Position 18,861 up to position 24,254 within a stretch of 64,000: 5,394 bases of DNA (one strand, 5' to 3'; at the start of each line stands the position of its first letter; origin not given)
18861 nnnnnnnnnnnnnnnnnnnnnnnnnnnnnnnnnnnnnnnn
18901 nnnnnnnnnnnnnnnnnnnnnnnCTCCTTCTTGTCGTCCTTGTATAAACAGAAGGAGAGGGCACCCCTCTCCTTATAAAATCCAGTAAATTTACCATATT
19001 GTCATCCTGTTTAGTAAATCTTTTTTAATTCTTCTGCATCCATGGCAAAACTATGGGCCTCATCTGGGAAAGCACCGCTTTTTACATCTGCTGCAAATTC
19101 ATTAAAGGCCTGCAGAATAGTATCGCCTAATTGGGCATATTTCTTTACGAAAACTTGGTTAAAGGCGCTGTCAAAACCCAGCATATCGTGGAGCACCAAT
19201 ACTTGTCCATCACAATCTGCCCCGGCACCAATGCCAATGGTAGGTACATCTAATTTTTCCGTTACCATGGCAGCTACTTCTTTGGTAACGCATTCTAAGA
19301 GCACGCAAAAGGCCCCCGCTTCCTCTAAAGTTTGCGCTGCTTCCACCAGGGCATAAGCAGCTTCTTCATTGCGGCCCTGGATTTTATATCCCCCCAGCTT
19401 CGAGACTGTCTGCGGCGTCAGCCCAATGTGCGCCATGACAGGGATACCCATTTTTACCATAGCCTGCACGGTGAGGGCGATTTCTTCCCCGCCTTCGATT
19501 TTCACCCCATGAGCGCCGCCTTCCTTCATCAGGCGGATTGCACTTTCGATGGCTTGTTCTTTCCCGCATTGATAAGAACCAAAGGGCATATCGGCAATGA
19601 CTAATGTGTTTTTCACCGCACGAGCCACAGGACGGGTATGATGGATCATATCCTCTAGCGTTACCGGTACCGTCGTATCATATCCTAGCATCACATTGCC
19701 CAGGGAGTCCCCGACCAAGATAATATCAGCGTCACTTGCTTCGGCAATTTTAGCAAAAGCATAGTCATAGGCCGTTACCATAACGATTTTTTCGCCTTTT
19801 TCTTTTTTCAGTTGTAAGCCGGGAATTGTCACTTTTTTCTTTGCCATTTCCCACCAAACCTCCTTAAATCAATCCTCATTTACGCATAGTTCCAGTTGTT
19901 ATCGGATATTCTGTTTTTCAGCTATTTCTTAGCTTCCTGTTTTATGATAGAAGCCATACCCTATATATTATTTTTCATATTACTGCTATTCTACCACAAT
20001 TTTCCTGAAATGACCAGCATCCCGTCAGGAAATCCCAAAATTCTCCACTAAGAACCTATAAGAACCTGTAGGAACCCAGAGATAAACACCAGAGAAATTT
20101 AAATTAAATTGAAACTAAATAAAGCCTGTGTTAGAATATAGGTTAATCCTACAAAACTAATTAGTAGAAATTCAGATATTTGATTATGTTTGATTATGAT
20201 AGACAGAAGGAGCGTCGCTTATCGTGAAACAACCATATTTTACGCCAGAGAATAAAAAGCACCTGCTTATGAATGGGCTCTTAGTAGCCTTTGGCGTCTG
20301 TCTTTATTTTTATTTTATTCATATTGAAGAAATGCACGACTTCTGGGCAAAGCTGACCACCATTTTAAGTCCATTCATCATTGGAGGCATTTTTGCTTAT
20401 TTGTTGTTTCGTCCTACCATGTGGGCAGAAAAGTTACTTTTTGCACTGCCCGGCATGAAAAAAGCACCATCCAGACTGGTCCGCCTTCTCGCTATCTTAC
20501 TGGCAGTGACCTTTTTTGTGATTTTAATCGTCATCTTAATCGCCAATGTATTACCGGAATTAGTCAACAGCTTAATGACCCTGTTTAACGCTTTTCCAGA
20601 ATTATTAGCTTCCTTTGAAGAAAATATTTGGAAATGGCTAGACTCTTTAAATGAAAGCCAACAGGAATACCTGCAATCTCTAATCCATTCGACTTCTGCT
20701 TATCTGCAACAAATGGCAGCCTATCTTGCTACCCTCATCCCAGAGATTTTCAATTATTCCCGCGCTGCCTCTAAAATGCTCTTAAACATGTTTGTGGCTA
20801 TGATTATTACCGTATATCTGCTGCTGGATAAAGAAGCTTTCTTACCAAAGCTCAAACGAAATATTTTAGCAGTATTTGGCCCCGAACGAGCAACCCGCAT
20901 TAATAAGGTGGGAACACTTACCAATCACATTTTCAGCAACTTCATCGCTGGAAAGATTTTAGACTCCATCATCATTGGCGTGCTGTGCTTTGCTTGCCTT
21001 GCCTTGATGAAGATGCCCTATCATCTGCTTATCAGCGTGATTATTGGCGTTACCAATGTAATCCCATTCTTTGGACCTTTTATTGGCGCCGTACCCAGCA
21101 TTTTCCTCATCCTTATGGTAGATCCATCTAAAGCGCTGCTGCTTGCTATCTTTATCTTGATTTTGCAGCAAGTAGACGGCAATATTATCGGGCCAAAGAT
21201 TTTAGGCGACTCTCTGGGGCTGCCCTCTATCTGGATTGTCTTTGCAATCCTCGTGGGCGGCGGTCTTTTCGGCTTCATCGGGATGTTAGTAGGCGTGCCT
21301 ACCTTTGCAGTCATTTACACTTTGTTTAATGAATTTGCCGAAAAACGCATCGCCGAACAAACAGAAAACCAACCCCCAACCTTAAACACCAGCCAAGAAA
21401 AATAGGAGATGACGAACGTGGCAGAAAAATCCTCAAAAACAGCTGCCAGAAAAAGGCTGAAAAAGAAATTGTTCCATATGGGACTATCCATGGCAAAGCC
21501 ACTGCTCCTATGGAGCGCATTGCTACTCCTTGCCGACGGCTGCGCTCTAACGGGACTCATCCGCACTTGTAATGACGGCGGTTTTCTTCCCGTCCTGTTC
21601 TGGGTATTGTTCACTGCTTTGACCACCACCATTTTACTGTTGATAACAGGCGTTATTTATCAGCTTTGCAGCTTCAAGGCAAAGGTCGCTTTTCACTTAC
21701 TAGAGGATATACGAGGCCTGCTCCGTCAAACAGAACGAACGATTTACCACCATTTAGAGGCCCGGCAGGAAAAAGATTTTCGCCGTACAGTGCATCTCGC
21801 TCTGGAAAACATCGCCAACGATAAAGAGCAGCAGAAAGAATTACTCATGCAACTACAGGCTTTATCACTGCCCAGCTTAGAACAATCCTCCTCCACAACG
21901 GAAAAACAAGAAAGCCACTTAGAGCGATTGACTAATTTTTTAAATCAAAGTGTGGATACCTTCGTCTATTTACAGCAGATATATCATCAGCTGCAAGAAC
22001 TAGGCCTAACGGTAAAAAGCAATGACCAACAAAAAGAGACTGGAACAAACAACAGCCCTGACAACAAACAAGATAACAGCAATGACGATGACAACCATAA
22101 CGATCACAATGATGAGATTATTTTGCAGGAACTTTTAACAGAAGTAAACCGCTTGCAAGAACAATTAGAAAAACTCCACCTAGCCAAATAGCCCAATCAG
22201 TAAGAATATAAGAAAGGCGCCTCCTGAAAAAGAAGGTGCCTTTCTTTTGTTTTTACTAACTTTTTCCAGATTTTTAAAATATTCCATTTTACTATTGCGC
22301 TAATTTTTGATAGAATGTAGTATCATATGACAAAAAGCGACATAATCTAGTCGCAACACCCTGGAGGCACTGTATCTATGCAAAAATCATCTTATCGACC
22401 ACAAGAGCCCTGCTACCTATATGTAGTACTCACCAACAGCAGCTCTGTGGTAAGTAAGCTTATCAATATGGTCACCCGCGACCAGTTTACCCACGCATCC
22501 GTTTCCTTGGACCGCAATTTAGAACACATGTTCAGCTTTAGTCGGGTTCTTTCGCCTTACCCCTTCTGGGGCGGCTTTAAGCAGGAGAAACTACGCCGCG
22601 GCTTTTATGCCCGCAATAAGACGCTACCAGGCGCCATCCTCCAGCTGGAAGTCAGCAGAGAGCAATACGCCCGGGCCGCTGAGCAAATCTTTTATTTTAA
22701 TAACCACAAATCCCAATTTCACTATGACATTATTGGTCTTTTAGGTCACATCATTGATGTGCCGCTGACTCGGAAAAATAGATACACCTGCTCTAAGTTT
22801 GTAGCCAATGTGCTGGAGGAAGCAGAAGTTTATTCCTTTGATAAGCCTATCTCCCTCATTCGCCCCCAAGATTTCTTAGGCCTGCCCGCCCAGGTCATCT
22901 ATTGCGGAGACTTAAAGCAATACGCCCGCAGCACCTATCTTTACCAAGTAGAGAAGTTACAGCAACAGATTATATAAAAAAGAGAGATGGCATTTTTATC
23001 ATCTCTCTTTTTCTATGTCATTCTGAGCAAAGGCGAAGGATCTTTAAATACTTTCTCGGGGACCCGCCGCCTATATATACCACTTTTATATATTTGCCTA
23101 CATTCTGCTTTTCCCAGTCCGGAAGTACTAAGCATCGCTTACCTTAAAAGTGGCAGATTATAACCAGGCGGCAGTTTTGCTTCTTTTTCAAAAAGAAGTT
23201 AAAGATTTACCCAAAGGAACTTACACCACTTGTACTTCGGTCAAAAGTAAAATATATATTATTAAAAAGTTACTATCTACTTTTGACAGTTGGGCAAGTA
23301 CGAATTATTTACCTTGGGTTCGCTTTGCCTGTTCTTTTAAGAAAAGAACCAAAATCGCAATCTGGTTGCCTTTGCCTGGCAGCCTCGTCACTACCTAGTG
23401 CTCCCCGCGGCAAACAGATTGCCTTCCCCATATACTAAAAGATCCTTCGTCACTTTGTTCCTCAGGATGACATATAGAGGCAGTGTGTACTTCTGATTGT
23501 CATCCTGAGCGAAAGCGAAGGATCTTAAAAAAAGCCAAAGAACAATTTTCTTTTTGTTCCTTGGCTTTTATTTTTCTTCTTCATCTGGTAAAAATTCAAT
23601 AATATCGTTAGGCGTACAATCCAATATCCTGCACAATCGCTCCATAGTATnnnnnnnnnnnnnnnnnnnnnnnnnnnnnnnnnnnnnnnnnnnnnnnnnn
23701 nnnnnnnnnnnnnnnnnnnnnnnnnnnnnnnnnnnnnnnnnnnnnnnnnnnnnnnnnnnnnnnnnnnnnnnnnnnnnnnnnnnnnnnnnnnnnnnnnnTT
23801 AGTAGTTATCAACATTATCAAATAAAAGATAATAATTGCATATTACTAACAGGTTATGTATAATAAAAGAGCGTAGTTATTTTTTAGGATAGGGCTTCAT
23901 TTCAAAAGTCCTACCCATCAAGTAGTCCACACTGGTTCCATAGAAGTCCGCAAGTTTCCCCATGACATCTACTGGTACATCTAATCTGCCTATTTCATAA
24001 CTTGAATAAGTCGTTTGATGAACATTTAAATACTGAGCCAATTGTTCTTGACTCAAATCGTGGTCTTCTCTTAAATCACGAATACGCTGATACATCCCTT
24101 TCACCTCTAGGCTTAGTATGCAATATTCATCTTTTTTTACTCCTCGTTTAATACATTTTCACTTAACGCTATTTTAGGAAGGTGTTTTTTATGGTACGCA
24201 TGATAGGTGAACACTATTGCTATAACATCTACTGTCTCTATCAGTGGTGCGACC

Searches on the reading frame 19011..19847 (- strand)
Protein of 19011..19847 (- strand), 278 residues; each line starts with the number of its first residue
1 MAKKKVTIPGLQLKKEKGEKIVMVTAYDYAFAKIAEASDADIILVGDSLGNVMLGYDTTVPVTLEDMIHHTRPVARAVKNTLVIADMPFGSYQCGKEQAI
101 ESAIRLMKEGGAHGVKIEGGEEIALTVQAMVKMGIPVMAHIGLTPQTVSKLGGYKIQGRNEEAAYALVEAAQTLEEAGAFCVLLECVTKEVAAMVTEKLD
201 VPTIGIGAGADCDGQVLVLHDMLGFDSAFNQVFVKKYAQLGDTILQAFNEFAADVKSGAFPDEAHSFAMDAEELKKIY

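Call 40: search_protein_families(library=ncbifam, max_evalue=1e-10, proteins=[window:19011-19847:-])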
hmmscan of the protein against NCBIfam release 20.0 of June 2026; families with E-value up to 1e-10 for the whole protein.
window:19011-19847:- (278 aa): 2 families
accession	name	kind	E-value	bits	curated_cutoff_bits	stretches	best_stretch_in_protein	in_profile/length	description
NF001452.0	PRK00311.1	subfamily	7.8e-116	386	272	1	3-267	2-266/267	3-methyl-2-oxobutanoate hydroxymethyltransferase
TIGR00222.1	panB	equivalog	1e-102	343.2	207.55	1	4-267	2-263/264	3-methyl-2-oxobutanoate hydroxymethyltransferase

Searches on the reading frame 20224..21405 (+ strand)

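Call 40: search_protein_families(library=ncbifam, max_evalue=1e-10, proteins=[window:20224-21405:+])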
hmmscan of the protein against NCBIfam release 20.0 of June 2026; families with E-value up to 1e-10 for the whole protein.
window:20224-21405:+ (393 aa): 3 families
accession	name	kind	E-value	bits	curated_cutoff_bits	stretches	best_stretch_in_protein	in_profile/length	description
TIGR02872.1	spore_ytvI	equivalog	7.9e-30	104.4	198.15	1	43-366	18-333/341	sporulation integral membrane protein YtvI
NF045801.1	efflux_ABUW_0982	equivalog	1.6e-23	83.3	675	1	82-373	51-345/392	chloramphenicol efflux transporter CxpE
NF008930.0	PRK12287.1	subfamily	9.3e-17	61.6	318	1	84-364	58-321/344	AI-2E family transporter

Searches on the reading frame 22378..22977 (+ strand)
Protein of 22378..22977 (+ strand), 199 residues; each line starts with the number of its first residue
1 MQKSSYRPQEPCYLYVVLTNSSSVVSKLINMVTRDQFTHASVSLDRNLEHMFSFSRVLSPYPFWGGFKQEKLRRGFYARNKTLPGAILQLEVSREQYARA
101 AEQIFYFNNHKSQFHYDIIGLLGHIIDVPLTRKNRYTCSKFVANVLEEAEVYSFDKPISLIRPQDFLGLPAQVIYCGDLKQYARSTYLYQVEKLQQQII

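Call 13: search_protein_families(library=pfam, proteins=[window:22378-22977:+])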
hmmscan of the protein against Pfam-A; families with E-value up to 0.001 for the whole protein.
window:22378-22977:+ (199 aa): 0 families

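Call 18: find_encoding_contigs(protein=window:22378-22977:+, flank=10000, max_places=10)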
Protein window:22378-22977:+ (199 aa): 4 contigs read that carry it; 4 places shown.
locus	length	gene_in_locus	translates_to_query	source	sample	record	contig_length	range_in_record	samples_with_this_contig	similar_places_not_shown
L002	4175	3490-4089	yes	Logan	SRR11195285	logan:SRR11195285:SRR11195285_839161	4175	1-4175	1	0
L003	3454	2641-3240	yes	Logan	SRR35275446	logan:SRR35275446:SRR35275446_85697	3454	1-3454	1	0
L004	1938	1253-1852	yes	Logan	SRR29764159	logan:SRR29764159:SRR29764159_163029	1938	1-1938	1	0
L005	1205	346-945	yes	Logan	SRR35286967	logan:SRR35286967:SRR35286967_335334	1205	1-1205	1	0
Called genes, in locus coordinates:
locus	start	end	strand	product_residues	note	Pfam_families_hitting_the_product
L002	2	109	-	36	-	?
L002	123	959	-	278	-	PF02548:Pantoate_transf, PF13714:PEP_mutase, PF01177:Asp_Glu_race (faint)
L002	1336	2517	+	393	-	PF01594:AI-2E_transport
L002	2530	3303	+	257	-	-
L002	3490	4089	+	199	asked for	-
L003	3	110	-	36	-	?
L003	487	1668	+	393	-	PF01594:AI-2E_transport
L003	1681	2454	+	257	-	-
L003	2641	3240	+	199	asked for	-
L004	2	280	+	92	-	?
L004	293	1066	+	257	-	-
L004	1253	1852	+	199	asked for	-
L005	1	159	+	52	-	?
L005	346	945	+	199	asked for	-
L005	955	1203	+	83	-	?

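Call 56: find_homologous_proteins(query=window:22378-22977:+, max_evalue=1e-20)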
Query window:22378-22977:+ (199 aa): 4 proteins with E <= 1e-20 among 61 candidates.
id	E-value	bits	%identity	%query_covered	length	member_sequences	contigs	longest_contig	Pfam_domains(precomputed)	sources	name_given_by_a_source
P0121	2.6e-123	427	96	100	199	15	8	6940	-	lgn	-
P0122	7.5e-87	308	93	76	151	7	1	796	-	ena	-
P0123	5.4e-58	214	59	85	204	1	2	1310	-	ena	-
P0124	1.8e-55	206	58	85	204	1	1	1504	-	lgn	-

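Call 57: list_cluster_members(proteins=[P0121])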
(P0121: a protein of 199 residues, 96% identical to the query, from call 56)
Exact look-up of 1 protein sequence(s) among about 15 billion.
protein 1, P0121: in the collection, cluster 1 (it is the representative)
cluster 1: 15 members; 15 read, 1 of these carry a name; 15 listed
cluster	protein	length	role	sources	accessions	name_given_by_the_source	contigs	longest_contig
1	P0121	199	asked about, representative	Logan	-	-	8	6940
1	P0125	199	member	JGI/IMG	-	hypothetical protein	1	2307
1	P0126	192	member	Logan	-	-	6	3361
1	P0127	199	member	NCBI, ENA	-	-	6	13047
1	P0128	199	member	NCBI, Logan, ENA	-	-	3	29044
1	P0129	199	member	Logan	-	-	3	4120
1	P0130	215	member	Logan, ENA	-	-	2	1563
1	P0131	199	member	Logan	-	-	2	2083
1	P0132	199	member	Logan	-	-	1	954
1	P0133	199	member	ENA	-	-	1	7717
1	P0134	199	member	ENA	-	-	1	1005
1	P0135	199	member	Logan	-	-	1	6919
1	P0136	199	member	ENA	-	-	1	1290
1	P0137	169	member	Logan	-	-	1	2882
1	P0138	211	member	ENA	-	-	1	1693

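Call 58: find_encoding_contigs(protein=P0128, flank=10000, max_places=5)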
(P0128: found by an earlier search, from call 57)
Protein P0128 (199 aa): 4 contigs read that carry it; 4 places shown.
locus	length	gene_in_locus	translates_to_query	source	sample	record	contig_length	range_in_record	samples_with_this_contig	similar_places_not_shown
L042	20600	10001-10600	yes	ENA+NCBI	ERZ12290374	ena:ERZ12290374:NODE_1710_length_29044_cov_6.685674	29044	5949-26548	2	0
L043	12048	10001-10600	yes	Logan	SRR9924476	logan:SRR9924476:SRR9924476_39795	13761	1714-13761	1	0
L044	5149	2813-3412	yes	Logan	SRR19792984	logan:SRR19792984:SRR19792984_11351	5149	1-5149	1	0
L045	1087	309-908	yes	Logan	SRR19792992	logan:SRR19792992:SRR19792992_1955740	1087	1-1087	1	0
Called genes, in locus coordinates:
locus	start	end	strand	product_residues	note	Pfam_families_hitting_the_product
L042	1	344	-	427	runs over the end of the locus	PF02403:Seryl_tRNA_N, PF00587:tRNA-synt_2b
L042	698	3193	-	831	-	PF00521:DNA_topoisoIV, PF03989:DNA_gyraseA_C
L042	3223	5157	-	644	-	PF02518:HATPase_c, PF00204:DNA_gyraseB, PF01751:Toprim, PF00986:DNA_gyraseB_C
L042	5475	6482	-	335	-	PF02558:ApbA, PF08546:ApbA_C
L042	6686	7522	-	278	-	PF02548:Pantoate_transf, PF13714:PEP_mutase, PF01177:Asp_Glu_race (faint)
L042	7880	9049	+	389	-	PF01594:AI-2E_transport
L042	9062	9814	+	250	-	-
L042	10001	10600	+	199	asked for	-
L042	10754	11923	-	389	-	PF00155:Aminotran_1_2, PF04864:Alliinase_C (faint)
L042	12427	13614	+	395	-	PF00266:Aminotran_5, PF01212:Beta_elim_lyase, PF00155:Aminotran_1_2, PF01041:DegT_DnrJ_EryC1 (weak)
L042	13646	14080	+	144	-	PF01592:NifU_N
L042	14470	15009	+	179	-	PF01558:POR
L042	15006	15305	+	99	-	PF13187:Fer4_9 (faint), PF00037:Fer4, PF12797:Fer4_2 (weak), PF12837:Fer4_6, PF13237:Fer4_10, PF14697:Fer4_21, PF12838:Fer4_7 (weak), PF00037:Fer4 (weak), +1 more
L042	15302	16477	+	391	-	PF01855:POR_N, PF17147:PFOR_II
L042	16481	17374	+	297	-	PF02775:TPP_enzyme_C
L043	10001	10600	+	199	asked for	-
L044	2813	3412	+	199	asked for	-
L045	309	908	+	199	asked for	-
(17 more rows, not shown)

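Call 59: find_encoding_contigs(protein=P0127, flank=10000, max_places=8)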
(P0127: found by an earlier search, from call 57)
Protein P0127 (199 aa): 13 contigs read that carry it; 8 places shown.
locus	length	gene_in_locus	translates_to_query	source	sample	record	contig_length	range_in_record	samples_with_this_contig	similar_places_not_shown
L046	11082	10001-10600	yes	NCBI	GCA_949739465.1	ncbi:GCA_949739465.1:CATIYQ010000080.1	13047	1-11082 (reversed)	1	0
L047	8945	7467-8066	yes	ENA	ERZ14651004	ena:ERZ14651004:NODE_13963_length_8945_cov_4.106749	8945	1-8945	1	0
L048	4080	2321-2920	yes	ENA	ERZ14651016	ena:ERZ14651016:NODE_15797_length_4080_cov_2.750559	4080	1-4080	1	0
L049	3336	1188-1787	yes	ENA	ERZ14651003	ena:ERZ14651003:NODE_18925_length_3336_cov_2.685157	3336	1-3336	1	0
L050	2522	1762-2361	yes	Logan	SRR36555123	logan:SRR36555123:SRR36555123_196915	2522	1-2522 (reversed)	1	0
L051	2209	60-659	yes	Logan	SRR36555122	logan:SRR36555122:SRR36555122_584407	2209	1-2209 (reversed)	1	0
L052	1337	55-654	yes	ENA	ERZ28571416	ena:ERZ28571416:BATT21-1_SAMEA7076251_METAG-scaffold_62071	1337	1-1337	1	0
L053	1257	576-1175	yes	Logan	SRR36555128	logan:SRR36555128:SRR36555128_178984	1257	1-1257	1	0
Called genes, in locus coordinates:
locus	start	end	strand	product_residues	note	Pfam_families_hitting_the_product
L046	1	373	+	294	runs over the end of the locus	PF00149:Metallophos, PF12850:Metallophos_2 (weak)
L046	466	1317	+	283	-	PF02645:DegV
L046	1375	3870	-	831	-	PF00521:DNA_topoisoIV, PF03989:DNA_gyraseA_C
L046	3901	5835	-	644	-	PF02518:HATPase_c, PF00204:DNA_gyraseB, PF01751:Toprim, PF00986:DNA_gyraseB_C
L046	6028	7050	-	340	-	PF02558:ApbA, PF08546:ApbA_C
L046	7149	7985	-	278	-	PF02548:Pantoate_transf, PF13714:PEP_mutase, PF01177:Asp_Glu_race (weak)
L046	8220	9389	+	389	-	PF01594:AI-2E_transport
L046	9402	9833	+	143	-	-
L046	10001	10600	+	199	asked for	-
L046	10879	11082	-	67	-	?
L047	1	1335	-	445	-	?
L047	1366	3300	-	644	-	PF02518:HATPase_c, PF00204:DNA_gyraseB, PF01751:Toprim, PF00986:DNA_gyraseB_C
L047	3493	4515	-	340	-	PF02558:ApbA, PF08546:ApbA_C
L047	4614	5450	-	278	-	PF02548:Pantoate_transf, PF13714:PEP_mutase, PF01177:Asp_Glu_race (weak)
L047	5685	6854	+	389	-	PF01594:AI-2E_transport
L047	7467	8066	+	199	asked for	-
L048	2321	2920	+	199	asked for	-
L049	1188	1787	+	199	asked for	-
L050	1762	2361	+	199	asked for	-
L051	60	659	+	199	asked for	-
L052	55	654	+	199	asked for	-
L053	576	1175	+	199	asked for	-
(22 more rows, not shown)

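Call 71: find_encoding_contigs(protein=P0121, flank=6000, max_places=10)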
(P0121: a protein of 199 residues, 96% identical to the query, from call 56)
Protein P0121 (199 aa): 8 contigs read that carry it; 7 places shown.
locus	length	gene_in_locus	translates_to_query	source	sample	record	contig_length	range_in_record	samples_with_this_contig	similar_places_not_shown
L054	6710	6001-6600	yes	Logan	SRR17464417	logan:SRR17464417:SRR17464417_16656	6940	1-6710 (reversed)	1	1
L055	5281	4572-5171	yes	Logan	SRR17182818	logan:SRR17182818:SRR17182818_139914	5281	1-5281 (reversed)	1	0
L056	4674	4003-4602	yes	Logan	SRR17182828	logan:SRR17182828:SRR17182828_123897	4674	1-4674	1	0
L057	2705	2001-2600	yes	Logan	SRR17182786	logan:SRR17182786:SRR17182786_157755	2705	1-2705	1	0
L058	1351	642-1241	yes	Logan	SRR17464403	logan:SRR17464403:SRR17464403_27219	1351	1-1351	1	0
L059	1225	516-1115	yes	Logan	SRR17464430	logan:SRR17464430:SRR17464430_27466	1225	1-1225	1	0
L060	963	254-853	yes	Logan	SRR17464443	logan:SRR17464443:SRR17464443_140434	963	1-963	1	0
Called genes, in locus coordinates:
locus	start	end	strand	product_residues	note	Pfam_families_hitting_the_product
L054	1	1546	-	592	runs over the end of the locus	?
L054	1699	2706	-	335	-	PF02558:ApbA, PF08546:ApbA_C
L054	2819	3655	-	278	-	PF02548:Pantoate_transf, PF13714:PEP_mutase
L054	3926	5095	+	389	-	PF01594:AI-2E_transport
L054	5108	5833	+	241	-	-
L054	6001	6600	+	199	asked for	-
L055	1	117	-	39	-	?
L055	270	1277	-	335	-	PF02558:ApbA, PF08546:ApbA_C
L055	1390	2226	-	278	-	PF02548:Pantoate_transf, PF13714:PEP_mutase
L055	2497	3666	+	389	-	PF01594:AI-2E_transport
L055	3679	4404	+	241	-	-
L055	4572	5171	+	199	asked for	-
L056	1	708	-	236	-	?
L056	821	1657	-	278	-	PF02548:Pantoate_transf, PF13714:PEP_mutase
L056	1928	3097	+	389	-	PF01594:AI-2E_transport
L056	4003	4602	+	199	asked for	-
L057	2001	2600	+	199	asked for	-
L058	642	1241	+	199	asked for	-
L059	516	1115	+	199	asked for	-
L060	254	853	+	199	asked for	-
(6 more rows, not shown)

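Call 89: find_encoding_contigs(protein=P0133, flank=8000, max_places=6)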
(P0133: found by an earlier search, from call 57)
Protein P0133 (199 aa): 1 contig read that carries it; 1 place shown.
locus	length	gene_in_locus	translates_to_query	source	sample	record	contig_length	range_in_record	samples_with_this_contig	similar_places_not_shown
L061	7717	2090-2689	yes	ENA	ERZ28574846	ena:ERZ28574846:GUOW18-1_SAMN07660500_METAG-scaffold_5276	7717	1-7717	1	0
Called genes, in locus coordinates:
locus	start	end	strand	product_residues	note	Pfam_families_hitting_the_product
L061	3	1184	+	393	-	?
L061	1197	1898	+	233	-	-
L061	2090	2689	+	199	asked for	-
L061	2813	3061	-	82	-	PF12844:HTH_19, PF13560:HTH_31, PF01381:HTH_3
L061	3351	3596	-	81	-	-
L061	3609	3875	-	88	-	PF13443:HTH_26 (weak), PF01381:HTH_3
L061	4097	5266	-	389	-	PF00155:Aminotran_1_2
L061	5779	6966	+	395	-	PF00266:Aminotran_5, PF01212:Beta_elim_lyase, PF00155:Aminotran_1_2, PF01041:DegT_DnrJ_EryC1 (weak)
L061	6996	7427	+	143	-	PF01592:NifU_N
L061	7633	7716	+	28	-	?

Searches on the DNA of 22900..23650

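Call 7: search_rna_families(source=window, start=22900, end=23650, threshold=evalue, max_evalue=10)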
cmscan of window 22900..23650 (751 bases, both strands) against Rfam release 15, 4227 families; matches with E-value up to 10: 30.
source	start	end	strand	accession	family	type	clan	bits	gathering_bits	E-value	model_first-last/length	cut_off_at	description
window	23527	23576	+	RF04343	Plastid-psbA-2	Cis-reg;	CL00153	25.9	55.8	0.015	1-60/60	no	Plastid-psbA-2 3UTR RNA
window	23425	23542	-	RF03720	MIR4228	Gene; miRNA;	-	23.7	180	0.0042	1-152/152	no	MIR4228 microRNA precursor family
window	23530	23565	-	RF04343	Plastid-psbA-2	Cis-reg;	CL00153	22.2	55.8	0.13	1-60/60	no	Plastid-psbA-2 3UTR RNA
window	23525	23604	-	RF02414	rli60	Gene; sRNA;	-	21.7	60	2.8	1-191/191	no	Listeria sRNA rli60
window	22969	23090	-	RF02029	sraA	Gene; sRNA;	-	21.6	56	0.97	1-95/95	no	sraA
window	23527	23576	+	RF03790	MIR8008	Gene; miRNA;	-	21.1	66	0.14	1-55/55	no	MIR8008 microRNA precursor family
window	23531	23594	+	RF02107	DLEU2_3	Gene; lncRNA;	-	21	60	1.5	1-76/76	no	Deleted in lymphocytic leukemia 2 conserved region 3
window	23448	23605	-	RF02378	SurC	Gene; sRNA;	-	20.7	80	0.17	1-161/161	no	SurC sRNA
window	22970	23018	+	RF00979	mir-553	Gene; miRNA;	-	20.5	82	0.43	1-62/62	no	mir-553 microRNA precursor family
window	23523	23573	+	RF00697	mir-186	Gene; miRNA;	-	20.4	70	0.38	1-82/82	no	mir-186 microRNA precursor family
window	23516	23584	+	RF00690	MIR408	Gene; miRNA;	-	20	64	0.033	1-126/126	no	MIR408 microRNA precursor family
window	23523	23583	+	RF00766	mir-335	Gene; miRNA;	-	19.9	64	0.13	1-92/92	no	mir-335 microRNA precursor family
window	22969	23042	-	RF02366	Yfr19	Gene; sRNA;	-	19.6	70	3.6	1-82/82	no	Cyanobacterial functional RNA 19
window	22964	23026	+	RF03831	mir-627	Gene; miRNA;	-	19.1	86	0.3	1-87/87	no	mir-627 microRNA precursor family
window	22974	23014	+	RF00692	MIR171_2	Gene; miRNA;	CL00099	18.9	65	0.25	1-111/111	no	MIR171_2 microRNA precursor family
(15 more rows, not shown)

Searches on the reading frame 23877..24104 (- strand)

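Call 13: search_protein_families(library=pfam, proteins=[window:23877-24104:-])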
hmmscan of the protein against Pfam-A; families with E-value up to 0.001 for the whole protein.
window:23877-24104:- (75 aa): 4 families
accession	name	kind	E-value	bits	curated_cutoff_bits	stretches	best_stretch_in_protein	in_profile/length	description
PF01381.28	HTH_3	-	1.1e-14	54.6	23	1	8-62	1-55/55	Helix-turn-helix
PF13560.12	HTH_31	-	1e-11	45.4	27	1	7-60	5-59/64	Helix-turn-helix domain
PF12844.13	HTH_19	-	1.2e-05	25.6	30.2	1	5-63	1-59/64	Helix-turn-helix domain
PF13744.12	HTH_37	-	0.00043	20.5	27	1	5-42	20-57/80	Helix-turn-helix domain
